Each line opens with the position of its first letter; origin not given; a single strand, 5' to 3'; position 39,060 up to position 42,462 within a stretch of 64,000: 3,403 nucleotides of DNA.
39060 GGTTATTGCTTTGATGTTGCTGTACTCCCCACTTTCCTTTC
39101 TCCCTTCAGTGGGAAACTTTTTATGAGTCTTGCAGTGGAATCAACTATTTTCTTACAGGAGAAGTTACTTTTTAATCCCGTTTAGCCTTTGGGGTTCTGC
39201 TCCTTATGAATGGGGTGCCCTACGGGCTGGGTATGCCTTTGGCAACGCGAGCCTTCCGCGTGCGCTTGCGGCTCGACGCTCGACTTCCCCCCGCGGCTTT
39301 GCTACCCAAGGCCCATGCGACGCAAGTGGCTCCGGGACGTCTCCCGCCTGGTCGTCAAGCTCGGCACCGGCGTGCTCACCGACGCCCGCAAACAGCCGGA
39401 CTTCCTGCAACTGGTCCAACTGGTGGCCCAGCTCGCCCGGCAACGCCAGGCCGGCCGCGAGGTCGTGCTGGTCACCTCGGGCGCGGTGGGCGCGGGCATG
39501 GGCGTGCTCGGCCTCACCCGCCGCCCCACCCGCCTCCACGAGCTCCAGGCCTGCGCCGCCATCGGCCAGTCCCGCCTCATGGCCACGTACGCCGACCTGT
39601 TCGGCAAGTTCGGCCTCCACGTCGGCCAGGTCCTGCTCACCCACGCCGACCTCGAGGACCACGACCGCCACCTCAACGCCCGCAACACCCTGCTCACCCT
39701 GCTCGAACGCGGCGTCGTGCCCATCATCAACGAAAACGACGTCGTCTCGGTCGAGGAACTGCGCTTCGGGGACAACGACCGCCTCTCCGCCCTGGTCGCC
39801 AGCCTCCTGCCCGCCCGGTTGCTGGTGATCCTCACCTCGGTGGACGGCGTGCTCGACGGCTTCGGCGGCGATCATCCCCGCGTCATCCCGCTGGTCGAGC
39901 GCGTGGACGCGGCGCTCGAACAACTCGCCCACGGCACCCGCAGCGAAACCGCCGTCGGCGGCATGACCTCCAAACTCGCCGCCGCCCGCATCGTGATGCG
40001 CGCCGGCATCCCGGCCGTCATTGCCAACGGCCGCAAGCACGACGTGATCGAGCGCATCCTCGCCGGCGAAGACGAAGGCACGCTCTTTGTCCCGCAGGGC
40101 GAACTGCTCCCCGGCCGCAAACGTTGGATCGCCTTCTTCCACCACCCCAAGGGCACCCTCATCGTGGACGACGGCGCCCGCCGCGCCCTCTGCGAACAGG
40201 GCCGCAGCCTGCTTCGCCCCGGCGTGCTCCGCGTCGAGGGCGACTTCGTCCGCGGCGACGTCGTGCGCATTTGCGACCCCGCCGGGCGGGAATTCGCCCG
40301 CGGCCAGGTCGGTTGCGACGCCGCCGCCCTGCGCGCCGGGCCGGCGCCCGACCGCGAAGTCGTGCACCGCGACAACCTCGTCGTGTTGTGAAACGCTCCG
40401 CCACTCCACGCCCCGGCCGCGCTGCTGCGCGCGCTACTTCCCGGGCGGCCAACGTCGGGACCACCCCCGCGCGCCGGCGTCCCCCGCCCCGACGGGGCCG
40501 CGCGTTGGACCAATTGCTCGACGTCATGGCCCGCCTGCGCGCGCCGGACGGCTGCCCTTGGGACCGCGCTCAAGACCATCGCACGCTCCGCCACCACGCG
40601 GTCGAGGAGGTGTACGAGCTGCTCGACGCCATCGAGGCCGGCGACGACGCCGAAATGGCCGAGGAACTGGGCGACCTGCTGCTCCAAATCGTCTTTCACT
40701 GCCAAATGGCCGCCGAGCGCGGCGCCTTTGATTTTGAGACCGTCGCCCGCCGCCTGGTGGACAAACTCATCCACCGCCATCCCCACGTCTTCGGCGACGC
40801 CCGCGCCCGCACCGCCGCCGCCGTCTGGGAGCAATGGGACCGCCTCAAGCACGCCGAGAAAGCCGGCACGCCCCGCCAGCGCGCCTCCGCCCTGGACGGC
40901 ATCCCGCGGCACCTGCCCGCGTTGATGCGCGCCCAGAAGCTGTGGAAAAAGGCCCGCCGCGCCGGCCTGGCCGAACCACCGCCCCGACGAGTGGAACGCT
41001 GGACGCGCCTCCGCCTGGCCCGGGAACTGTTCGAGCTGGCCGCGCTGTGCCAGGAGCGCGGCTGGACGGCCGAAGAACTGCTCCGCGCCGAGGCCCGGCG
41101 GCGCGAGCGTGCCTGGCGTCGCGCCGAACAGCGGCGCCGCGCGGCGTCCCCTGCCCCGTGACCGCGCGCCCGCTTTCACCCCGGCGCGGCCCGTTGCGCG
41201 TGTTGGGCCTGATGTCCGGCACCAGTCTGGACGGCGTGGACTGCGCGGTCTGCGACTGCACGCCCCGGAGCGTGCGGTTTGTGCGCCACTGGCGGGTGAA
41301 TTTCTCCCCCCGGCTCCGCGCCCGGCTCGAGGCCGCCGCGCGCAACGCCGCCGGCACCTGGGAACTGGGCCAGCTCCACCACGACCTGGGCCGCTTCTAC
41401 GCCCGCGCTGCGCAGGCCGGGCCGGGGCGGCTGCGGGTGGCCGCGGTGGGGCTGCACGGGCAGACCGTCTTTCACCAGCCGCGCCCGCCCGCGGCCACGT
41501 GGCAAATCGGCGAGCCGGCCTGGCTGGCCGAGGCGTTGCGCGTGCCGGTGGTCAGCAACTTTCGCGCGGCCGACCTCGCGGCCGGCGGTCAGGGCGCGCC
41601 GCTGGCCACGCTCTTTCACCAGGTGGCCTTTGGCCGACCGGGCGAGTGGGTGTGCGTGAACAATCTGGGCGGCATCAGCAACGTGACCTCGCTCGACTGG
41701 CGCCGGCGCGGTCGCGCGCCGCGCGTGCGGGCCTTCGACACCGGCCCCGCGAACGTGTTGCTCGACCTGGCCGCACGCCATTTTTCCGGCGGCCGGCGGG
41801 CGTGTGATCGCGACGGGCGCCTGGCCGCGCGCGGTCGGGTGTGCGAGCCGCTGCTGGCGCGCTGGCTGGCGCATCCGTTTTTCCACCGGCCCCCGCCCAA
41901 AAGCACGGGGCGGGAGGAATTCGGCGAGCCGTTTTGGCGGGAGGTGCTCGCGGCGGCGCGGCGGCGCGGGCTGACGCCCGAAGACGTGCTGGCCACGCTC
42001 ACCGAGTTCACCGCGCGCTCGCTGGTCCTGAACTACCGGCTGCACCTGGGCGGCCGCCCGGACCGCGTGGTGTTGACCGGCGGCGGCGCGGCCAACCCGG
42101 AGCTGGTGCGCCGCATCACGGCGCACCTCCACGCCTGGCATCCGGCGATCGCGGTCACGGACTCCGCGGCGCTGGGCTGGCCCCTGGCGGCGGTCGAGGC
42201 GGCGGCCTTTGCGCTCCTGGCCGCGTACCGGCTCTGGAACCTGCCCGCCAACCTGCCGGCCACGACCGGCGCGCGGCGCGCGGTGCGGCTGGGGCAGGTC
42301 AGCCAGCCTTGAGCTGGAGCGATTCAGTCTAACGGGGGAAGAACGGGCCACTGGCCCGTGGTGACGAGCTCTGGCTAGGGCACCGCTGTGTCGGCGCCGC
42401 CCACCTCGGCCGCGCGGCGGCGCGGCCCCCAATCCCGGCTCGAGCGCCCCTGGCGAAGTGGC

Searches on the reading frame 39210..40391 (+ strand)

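Call 23: search_protein_families(library=pfam, proteins=[window:39210-40391:+], max_evalue=0.01)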
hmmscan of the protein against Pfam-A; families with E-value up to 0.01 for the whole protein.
window:39210-40391:+ (393 aa): 2 families
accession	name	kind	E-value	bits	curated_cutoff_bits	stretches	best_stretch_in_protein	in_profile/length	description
PF00696.33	AA_kinase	-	2.6e-42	145.6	24.9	1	46-273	2-234/234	Amino acid kinase family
PF01472.26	PUA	-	1.2e-17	64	24.8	1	315-375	1-60/74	PUA domain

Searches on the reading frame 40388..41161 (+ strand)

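Call 65: search_protein_families(library=pfam, proteins=[window:40388-41161:+], max_evalue=0.001)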
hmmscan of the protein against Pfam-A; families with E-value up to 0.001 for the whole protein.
window:40388-41161:+ (257 aa): 2 families
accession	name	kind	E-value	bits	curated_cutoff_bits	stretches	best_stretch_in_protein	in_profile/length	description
PF03819.22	MazG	-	2.7e-28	98.5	22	1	62-135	1-74/74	MazG nucleotide pyrophosphohydrolase domain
PF01503.22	PRA-PH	-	0.00037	21.3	21.3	1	64-100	28-63/86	Phosphoribosyl-ATP pyrophosphohydrolase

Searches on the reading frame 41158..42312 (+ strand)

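Call 65: search_protein_families(library=pfam, proteins=[window:41158-42312:+], max_evalue=0.001)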
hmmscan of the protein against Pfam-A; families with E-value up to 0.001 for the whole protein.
window:41158-42312:+ (384 aa): 1 family
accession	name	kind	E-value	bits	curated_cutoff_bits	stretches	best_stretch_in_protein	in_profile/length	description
PF03702.20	AnmK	-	1.3e-93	314.5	24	1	14-381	2-364/367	Anhydro-N-acetylmuramic acid kinase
